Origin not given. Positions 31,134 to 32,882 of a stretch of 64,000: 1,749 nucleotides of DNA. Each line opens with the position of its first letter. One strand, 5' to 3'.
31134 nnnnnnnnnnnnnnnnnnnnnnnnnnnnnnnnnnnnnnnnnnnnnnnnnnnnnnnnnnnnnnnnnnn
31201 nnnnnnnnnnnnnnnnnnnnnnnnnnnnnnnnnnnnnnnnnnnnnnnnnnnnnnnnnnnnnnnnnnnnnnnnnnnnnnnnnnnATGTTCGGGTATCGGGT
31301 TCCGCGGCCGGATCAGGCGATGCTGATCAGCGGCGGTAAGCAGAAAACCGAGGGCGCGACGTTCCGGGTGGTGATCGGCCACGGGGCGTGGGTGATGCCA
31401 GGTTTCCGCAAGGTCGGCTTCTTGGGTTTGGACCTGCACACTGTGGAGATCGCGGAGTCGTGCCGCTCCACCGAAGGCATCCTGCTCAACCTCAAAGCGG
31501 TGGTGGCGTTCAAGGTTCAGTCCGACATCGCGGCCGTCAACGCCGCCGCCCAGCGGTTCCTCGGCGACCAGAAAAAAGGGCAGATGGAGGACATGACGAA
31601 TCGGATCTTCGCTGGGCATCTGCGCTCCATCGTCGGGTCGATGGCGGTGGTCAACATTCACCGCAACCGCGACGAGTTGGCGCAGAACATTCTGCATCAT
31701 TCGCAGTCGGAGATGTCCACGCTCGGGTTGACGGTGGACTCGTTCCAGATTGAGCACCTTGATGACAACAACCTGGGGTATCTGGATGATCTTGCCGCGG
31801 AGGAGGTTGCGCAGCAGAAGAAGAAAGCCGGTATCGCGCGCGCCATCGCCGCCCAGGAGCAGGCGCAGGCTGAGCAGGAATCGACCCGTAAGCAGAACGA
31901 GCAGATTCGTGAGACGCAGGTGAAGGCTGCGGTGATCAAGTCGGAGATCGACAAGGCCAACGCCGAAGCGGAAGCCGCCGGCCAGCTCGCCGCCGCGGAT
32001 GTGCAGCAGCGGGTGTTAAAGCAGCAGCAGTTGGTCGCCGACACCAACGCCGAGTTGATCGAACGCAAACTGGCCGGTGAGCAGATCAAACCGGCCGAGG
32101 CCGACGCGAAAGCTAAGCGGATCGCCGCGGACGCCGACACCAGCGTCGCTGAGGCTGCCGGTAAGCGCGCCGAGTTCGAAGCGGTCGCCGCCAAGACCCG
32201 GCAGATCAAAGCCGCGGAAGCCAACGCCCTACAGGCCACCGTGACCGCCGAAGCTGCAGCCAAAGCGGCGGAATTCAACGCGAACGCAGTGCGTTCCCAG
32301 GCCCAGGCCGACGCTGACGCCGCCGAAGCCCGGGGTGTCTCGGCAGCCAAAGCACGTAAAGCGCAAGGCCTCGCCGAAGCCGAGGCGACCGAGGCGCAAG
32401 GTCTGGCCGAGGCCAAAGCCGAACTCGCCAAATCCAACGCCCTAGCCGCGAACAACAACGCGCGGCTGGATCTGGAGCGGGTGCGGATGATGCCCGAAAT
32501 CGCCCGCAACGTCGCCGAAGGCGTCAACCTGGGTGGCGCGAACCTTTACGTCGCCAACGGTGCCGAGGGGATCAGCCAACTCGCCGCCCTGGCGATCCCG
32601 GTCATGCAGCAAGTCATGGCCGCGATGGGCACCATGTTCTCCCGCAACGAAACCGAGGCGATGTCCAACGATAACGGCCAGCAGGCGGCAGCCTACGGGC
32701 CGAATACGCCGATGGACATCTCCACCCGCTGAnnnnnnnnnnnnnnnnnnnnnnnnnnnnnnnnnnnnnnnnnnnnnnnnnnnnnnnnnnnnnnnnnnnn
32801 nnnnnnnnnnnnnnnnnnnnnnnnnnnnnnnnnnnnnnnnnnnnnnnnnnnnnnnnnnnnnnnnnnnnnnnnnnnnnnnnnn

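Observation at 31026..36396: Flotillin plus sugar-tailoring operon (GT, NAD epimerase/dehydratase, TylF-like O-methyltransferase, GT)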

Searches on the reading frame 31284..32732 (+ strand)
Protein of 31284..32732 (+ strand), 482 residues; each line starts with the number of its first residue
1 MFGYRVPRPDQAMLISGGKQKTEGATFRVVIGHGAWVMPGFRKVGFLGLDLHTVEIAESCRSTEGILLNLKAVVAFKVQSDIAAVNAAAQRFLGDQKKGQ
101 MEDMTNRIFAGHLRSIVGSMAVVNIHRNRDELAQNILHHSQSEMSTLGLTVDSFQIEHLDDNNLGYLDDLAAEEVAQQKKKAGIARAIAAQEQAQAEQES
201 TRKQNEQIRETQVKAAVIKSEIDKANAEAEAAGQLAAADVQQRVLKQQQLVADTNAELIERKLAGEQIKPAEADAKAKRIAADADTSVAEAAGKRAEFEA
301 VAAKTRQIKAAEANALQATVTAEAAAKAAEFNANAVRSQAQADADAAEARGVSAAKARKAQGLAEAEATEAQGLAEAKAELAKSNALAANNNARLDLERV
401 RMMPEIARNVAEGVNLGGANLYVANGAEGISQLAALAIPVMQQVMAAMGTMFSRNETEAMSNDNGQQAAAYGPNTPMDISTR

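Call 4: search_protein_families(library=pfam, proteins=[window:31284-32732:+], max_evalue=0.01)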
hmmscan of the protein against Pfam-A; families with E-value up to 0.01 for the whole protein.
window:31284-32732:+ (482 aa): 1 family
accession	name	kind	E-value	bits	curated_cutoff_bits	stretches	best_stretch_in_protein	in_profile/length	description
PF01145.31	Band_7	-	9.8e-20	71.8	23.6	1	10-196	6-174/176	SPFH domain / Band 7 family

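Call 9: search_protein_families(library=phrogs, proteins=[window:31284-32732:+], max_evalue=0.01)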
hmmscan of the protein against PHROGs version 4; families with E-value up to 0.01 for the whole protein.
window:31284-32732:+ (482 aa): 0 families

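Call 12: search_dna_similar(query=window:31284-32732:+, collection=phages, mode=protein, max_rows=25)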
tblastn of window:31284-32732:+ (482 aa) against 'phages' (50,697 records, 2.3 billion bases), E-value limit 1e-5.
Records with a match: 5; places in all: 5; records where one place covers at least 80% of the query: 0.
Best place of each record, by identity: <60% 5.
By first word of the organism name: Bacteriophage 2; Enterococcus 2; Listeria 1.
By host as written in the record: - 3; Enterococcus faecalis 1; Listeria monocytogenes 1.
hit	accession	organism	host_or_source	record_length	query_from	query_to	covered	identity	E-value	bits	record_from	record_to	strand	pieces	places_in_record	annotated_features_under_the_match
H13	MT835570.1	Bacteriophage sp.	human fecal samples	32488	3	156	32%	32.7%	2e-16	89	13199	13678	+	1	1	record has no annotation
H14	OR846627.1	Enterococcus phage Efs 1-1-1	Enterococcus faecalis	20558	4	158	32%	29.3%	7e-16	87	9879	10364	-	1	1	record has no annotation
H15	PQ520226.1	Enterococcus phage IME_EF3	-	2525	8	158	31%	29.4%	6e-15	83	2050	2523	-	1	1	record has no annotation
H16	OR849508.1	Listeria phage LM 4-14-1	Listeria monocytogenes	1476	4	154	31%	28.8%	2e-14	81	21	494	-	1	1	record has no annotation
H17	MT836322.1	Bacteriophage sp.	human fecal samples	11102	3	158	32%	25.9%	4e-9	65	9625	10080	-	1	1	record has no annotation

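Call 13: find_encoding_contigs(protein=window:31284-32732:+, flank=10000, max_places=6)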
Protein window:31284-32732:+ (482 aa): no gene with exactly this product is on record in the collection.

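Call 15: find_homologous_proteins(query=window:31284-32732:+, max_evalue=0.00001)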
Query window:31284-32732:+ (482 aa): 1881 proteins with E <= 0.00001 among 8000 candidates; the best 120 are listed.
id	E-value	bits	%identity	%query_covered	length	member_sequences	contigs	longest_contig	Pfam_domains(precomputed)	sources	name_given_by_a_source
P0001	9.0e-291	982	100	100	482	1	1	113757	PF01145.32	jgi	jgi:uncharacterized membrane protein YqiK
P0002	1.4e-164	566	63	100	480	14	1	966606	PF01145.32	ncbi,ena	-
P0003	5.7e-164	564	64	92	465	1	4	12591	PF01145.32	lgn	-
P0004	9.5e-162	557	63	93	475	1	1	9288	PF01145.32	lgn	-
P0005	4.1e-157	542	63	93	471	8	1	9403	PF01145.32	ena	-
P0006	2.2e-155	536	59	97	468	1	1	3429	PF01145.32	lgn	-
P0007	2.0e-153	530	63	93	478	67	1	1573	PF01145.32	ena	-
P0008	2.3e-148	513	62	90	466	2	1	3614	PF01145.32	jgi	jgi:uncharacterized membrane protein YqiK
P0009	2.5e-148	513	62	90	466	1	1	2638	PF01145.32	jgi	jgi:uncharacterized membrane protein YqiK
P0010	7.9e-142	491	58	96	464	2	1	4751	PF01145.32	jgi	jgi:regulator of protease activity HflC (stomatin/prohibitin superfamily)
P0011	2.4e-141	490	58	96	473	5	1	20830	PF01145.32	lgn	-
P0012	5.7e-137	475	64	84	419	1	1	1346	PF01145.32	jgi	jgi:uncharacterized membrane protein YqiK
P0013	1.5e-126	441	54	97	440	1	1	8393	PF01145.32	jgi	-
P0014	5.4e-125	436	53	93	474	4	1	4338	PF01145.32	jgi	jgi:flotillin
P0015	9.9e-125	435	57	90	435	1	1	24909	PF01145.32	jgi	jgi:uncharacterized membrane protein YqiK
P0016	1.1e-124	435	53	100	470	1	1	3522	PF01145.32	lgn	-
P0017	3.6e-124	433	55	91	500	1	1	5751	PF01145.32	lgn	-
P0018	2.8e-118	414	52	92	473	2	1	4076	PF01145.32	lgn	-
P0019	1.1e-113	399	54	89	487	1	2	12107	PF01145.32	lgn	-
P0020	2.5e-112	394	48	99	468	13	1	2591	PF01145.32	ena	-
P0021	2.8e-112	394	54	90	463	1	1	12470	PF01145.32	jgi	jgi:flotillin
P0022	3.6e-112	394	54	90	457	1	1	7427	PF01145.32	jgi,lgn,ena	-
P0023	6.3e-112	393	54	91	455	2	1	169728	PF01145.32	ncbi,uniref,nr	ncbi:SPFH domain-containing protein [Mycolicibacterium sphagni]|uniref:SPFH domain-containing protei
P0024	2.1e-111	391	51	92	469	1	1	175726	PF01145.32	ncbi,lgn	-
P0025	5.1e-108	380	49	92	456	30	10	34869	PF01145.32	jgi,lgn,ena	-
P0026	1.9e-106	375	48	92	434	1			PF01145.32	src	-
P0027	3.7e-105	371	47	99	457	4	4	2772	PF01145.32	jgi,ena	jgi:flotillin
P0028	8.3e-99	350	45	99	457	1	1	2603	PF01145.32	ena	-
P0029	9.3e-99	350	45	99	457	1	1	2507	PF01145.32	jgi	jgi:uncharacterized membrane protein YqiK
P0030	7.5e-98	347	44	99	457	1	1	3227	PF01145.32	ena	-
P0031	1.7e-94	336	45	95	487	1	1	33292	PF01145.32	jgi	jgi:flotillin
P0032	6.4e-94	334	45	92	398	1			PF01145.32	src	-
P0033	9.6e-91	323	45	96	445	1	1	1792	PF01145.32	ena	-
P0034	2.1e-89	319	54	64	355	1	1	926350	PF01145.32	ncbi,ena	-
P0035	1.4e-88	316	55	75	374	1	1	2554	PF01145.32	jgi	jgi:uncharacterized membrane protein YqiK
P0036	5.1e-87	311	52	60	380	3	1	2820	PF01145.32,PF15975.11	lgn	-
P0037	1.3e-86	310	52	60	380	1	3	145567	PF01145.32,PF15975.11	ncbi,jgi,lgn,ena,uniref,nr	ncbi:flotillin [Gordonia paraffinivorans]|uniref:flotillin family protein n=1 Tax=Gordonia paraffini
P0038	1.5e-86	309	52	60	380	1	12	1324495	PF01145.32,PF15975.11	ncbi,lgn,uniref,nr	ncbi:flotillin family protein [Gordonia paraffinivorans]|uniref:Band 7 domain-containing protein n=2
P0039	4.2e-86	308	52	60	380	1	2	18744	PF01145.32,PF15975.11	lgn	-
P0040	4.6e-86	308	53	58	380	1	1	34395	PF01145.32,PF15975.11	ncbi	-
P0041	7.1e-86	307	52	60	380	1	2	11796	PF01145.32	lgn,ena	-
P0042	7.0e-85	304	50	60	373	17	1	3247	PF01145.32,PF15975.11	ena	-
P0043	7.0e-85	304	45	97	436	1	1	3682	PF01145.32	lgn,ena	-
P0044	4.2e-84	301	51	60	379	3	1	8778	PF01145.32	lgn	-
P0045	5.2e-84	301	51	60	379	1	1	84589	PF01145.32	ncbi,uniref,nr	ncbi:SPFH domain-containing protein [Gordonia sp. ABSL11-1]|uniref:flotillin family protein n=1 Tax=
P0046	1.2e-83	300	51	60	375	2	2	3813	PF01145.32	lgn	-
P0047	2.3e-83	299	50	60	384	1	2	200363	PF01145.32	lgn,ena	-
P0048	1.2e-82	297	51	59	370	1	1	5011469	PF01145.32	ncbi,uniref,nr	ncbi:flotillin [Gordonia sp. SID5947]|uniref:SPFH domain-containing protein n=1 Tax=Gordonia sp. SID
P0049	1.5e-82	296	54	59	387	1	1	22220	PF01145.32,PF15975.11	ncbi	-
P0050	1.8e-82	296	51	60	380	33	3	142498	PF01145.32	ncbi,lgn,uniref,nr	ncbi:flotillin [Gordonia terrae]|uniref:Flotillin n=1 Tax=Gordonia terrae TaxID=2055 RepID=A0A2I1R5S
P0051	3.8e-82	295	51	56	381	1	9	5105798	PF01145.32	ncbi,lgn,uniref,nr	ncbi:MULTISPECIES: SPFH domain-containing protein [Gordonia]|uniref:SPFH domain-containing protein n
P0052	6.5e-82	294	50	60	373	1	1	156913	PF01145.32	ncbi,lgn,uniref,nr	ncbi:SPFH domain-containing protein [Gordonia sp. ABSL1-1]|uniref:SPFH domain-containing protein n=1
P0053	6.9e-82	294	50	60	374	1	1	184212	PF01145.32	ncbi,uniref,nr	ncbi:SPFH domain-containing protein [Gordonia sp. PKS22-38]|uniref:SPFH domain-containing protein n=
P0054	1.3e-81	293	50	59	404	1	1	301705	PF01145.32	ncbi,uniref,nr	ncbi:flotillin family protein [Gordonia soli]|uniref:Band 7 domain-containing protein n=1 Tax=Gordon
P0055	1.5e-81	293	50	60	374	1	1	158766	PF01145.32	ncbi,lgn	ncbi:SPFH domain-containing protein [Gordonia sp. NPDC003424]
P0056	3.0e-81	292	54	59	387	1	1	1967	PF01145.32,PF15975.11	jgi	jgi:uncharacterized membrane protein YqiK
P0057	3.3e-81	292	51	56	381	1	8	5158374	PF01145.32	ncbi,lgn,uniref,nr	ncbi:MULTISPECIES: SPFH domain-containing protein [Gordonia]|uniref:Flotillin n=1 Tax=Gordonia amica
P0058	4.4e-81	291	54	59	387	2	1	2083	PF01145.32,PF15975.11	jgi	jgi:uncharacterized membrane protein YqiK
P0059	4.7e-81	291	52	59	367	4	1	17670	PF01145.32,PF15975.11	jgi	jgi:flotillin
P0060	4.9e-81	291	50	60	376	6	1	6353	PF01145.32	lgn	-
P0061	6.2e-81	291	49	60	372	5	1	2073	PF01145.32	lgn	-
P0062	8.2e-81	291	50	60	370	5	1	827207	PF01145.32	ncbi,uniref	ncbi:SPFH domain-containing protein [Gordonia sp. DT218]|uniref:SPFH domain-containing protein n=1 T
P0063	8.5e-81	291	53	59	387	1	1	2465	PF01145.32,PF15975.11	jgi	jgi:uncharacterized membrane protein YqiK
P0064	1.0e-80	290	53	59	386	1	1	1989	PF01145.32,PF15975.11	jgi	-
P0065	1.5e-80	290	54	59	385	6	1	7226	PF01145.32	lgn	-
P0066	1.8e-80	289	49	60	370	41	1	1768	PF01145.32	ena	-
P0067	2.0e-80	289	53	59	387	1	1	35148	PF01145.32,PF15975.11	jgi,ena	-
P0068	2.5e-80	289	50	60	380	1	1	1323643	PF01145.32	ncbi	-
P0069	2.6e-80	289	53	59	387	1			PF01145.32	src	-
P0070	4.0e-80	288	52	59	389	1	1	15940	PF01145.32,PF15975.11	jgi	jgi:flotillin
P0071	4.4e-80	288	53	59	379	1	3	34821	PF01145.32,PF15975.11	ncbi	-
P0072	5.0e-80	288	53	59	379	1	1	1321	PF01145.32,PF15975.11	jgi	jgi:uncharacterized membrane protein YqiK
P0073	1.1e-79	287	53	59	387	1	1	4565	PF01145.32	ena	-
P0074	1.2e-79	287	53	59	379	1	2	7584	PF01145.32,PF15975.11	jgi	jgi:flotillin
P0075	1.2e-79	287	53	59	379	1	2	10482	PF01145.32,PF15975.11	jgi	jgi:flotillin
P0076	1.3e-79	287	51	59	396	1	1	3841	PF01145.32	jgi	jgi:flotillin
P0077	1.6e-79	286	53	59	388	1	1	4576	PF01145.32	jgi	jgi:uncharacterized membrane protein YqiK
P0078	2.5e-79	286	53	59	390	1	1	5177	PF01145.32,PF15975.11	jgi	jgi:uncharacterized membrane protein YqiK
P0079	2.6e-79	286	53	59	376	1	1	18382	PF01145.32,PF15975.11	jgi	-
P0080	2.8e-79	286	52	59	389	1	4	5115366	PF01145.32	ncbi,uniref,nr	ncbi:SPFH domain-containing protein [Mycobacterium branderi]|uniref:Flotillin n=1 Tax=Mycobacterium 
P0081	2.9e-79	285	53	59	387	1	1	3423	PF01145.32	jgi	-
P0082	3.0e-79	285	53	59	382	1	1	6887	PF01145.32,PF15975.11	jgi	jgi:flotillin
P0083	3.6e-79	285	52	59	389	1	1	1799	PF01145.32,PF15975.11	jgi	jgi:flotillin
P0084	3.7e-79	285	52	59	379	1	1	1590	PF01145.32,PF15975.11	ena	-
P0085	4.0e-79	285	52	59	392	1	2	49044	PF01145.32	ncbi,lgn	-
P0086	4.1e-79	285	53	59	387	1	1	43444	PF01145.32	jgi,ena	-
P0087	4.5e-79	285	53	59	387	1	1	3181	PF01145.32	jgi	-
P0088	4.6e-79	285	52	59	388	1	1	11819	PF01145.32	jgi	jgi:uncharacterized membrane protein YqiK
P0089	5.1e-79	285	51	60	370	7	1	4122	PF01145.32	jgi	jgi:flotillin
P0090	5.3e-79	285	52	59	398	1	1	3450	PF01145.32,PF15975.11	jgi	-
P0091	5.9e-79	284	52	59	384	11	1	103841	PF01145.32,PF15975.11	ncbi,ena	-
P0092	6.1e-79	284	52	59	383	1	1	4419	PF01145.32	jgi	jgi:flotillin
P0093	6.2e-79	284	52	59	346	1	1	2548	PF01145.32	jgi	jgi:flotillin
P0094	6.2e-79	284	52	59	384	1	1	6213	PF01145.32,PF15975.11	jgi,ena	-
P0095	6.8e-79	284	52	59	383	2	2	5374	PF01145.32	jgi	jgi:flotillin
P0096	6.8e-79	284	52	59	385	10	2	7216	PF01145.32,PF15975.11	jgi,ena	-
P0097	7.1e-79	284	52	59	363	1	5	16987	PF01145.32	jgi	jgi:flotillin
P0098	7.2e-79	284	52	59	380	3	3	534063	PF01145.32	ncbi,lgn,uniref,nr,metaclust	ncbi:SPFH domain-containing protein [Mycobacterium shimoidei]|uniref:SPFH domain-containing protein 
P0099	7.6e-79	284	52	59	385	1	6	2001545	PF01145.32,PF15975.11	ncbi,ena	-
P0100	8.4e-79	284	53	59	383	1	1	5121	PF01145.32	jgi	jgi:flotillin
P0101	8.9e-79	284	52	59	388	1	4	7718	PF01145.32,PF15975.11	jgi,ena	-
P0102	9.1e-79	284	52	59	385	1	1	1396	PF01145.32,PF15975.11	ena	-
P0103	9.3e-79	284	52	59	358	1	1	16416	PF01145.32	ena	-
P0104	9.4e-79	284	52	59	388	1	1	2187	PF01145.32,PF15975.11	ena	-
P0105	9.8e-79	284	52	59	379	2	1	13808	PF01145.32,PF15975.11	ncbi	-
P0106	1.1e-78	284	52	59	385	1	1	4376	PF01145.32,PF15975.11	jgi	jgi:flotillin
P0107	1.2e-78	283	52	59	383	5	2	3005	PF01145.32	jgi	-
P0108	1.3e-78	283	52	59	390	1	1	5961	PF01145.32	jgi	jgi:flotillin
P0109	1.4e-78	283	52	59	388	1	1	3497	PF01145.32,PF15975.11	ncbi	-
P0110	1.4e-78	283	52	59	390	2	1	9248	PF01145.32,PF15975.11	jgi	jgi:flotillin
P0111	1.4e-78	283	52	59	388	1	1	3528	PF01145.32,PF15975.11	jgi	jgi:flotillin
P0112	1.5e-78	283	53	59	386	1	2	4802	PF01145.32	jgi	-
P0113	1.7e-78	283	52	59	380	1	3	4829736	PF01145.32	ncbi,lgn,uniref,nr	ncbi:hypothetical protein [Nocardia brasiliensis ATCC 700358] [Mycobacterium shimoidei]|uniref:Band 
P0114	1.8e-78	283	52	59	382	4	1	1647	PF01145.32,PF15975.11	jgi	jgi:flotillin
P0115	1.8e-78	283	53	59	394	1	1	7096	PF01145.32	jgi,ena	-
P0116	1.9e-78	283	53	59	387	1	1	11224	PF01145.32,PF15975.11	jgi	jgi:flotillin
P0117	2.2e-78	283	52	59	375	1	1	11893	PF01145.32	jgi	jgi:flotillin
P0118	2.2e-78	283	53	59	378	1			PF01145.32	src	-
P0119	2.7e-78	282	52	59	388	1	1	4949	PF01145.32,PF15975.11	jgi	jgi:flotillin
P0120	2.9e-78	282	53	59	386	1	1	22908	PF01145.32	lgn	-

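Call 16: find_encoding_contigs(protein=P0001, flank=10000, max_places=3)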
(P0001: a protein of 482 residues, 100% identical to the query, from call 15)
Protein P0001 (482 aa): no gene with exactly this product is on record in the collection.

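Call 17: find_encoding_contigs(protein=P0002, flank=10000, max_places=3)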
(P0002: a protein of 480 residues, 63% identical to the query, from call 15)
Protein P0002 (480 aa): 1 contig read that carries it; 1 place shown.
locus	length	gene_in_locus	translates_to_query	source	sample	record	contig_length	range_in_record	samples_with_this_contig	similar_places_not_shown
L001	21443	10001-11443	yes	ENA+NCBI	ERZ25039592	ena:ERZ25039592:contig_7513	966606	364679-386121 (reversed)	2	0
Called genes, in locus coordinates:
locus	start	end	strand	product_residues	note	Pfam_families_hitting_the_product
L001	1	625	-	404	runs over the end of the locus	PF02771:Acyl-CoA_dh_N, PF02770:Acyl-CoA_dh_M, PF00441:Acyl-CoA_dh_1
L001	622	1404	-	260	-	PF00106:adh_short, PF08659:KR (weak), PF23441:SDR, PF13561:adh_short_C2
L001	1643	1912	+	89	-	-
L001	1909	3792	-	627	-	PF01039:Carboxyl_trans, PF03255:ACCA (weak)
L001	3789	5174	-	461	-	PF00289:Biotin_carb_N, PF02786:CPSase_L_D2, PF02222:ATP-grasp (weak), PF02655:ATP-grasp_3 (faint), PF02785:Biotin_carb_C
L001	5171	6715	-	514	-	PF00501:AMP-binding, PF13193:AMP-binding_C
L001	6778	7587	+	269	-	PF13622:4HBT_3, PF20789:4HBT_3C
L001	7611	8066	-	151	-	PF03358:FMN_red (weak)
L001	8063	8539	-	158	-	-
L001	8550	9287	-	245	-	PF01113:DapB_N, PF05173:DapB_C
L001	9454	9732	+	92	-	-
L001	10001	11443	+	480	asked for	PF01145:Band_7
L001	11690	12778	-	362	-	PF01113:DapB_N (weak)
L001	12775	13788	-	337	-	PF00355:Rieske, PF19298:KshA_C, PF19112:VanA_C (faint)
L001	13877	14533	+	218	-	-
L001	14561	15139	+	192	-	PF06441:EHN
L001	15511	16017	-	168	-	-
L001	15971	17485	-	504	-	PF00069:Pkinase, PF01636:APH (faint), PF07714:PK_Tyr_Ser-Thr, PF06293:Kdo (faint)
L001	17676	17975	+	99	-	-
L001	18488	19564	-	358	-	PF00111:Fer2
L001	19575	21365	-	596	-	PF00561:Abhydrolase_1, PF12146:Hydrolase_4 (weak), PF12697:Abhydrolase_6, PF00106:adh_short, PF08659:KR, PF13561:adh_short_C2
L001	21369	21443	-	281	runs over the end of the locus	PF10118:Metal_hydrol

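Call 35: search_protein_families(library=ncbifam, proteins=[window:31284-32732:+], max_evalue=0.001)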
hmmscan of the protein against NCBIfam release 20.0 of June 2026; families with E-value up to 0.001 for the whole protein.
window:31284-32732:+ (482 aa): 1 family
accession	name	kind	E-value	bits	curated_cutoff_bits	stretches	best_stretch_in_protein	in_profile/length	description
NF058507.1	FlotScfldFlot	equivalog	5e-44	151.1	700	1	4-416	21-425/477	flotillin lipid rafts scaffold protein FloT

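Call 39: find_encoding_contigs(protein=P0003, flank=10000, max_places=3)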
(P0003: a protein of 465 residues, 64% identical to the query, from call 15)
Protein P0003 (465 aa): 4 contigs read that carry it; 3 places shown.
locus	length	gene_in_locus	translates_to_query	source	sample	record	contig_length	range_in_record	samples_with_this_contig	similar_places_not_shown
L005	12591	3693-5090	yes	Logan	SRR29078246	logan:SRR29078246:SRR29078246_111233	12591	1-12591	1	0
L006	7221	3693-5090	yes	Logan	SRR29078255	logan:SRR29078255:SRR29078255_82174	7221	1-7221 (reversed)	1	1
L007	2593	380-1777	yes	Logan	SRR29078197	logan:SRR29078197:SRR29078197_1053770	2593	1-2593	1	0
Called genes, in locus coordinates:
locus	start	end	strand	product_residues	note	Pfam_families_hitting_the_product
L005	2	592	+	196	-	?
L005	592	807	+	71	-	-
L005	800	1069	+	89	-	-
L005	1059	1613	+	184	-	-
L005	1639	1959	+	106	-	-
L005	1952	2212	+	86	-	-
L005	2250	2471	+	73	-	-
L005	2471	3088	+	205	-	-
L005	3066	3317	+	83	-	-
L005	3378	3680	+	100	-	-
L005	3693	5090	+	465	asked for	PF01145:Band_7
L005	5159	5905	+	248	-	-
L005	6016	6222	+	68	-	-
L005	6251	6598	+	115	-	-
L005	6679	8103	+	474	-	-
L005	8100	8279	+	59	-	-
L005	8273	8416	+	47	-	-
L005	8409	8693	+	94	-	-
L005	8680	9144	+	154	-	PF08719:NADAR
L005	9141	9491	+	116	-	-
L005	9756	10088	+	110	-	-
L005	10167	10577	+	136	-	-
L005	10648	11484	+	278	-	PF00149:Metallophos, PF12850:Metallophos_2 (faint)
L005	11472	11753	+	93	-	-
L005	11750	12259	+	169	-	-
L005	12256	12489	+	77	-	-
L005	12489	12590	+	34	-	?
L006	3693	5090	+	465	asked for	PF01145:Band_7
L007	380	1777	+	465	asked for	PF01145:Band_7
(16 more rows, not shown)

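Call 40: find_encoding_contigs(protein=P0011, flank=10000, max_places=3)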
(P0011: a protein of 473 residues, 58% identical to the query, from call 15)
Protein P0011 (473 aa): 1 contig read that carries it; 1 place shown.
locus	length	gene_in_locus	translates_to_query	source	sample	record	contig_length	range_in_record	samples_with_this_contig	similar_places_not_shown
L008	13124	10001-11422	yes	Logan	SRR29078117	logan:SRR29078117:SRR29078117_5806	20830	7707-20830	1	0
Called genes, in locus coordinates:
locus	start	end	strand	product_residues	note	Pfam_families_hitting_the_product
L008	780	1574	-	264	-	-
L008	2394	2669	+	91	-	PF10049:DUF2283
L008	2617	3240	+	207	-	-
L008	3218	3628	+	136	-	-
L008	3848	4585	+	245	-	PF08237:PE-PPE (weak)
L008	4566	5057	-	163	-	PF03767:Acid_phosphat_B (weak), PF25109:HAD_PNKP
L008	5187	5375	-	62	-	-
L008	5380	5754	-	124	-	-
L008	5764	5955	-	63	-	-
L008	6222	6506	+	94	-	-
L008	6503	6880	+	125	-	-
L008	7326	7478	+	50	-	-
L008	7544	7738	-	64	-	-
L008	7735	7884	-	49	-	-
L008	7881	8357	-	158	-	PF02467:Whib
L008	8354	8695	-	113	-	-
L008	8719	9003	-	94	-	PF02467:Whib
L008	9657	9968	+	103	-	-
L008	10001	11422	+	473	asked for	PF01145:Band_7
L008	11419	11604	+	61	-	-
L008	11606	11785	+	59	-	-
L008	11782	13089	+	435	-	PF00067:p450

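Call 41: find_encoding_contigs(protein=P0015, flank=10000, max_places=3)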
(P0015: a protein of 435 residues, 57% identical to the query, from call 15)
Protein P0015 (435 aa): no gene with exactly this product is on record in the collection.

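Call 57: search_protein_families(library=padloc, proteins=[window:31284-32732:+], max_evalue=0.01)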
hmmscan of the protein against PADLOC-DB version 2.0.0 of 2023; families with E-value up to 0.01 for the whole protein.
window:31284-32732:+ (482 aa): 0 families

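Call 105: find_related_loci(query=window:31284-32732:+, collection=viral_contigs, flank=10000)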
Query window:31284-32732:+ (482 aa) in viral_contigs; peptide patterns used: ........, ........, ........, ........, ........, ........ (x = any residue, [..] = any of these).
4 stretches matched a pattern, but none encodes a relative of the query by tblastn (E <= 1e-3).
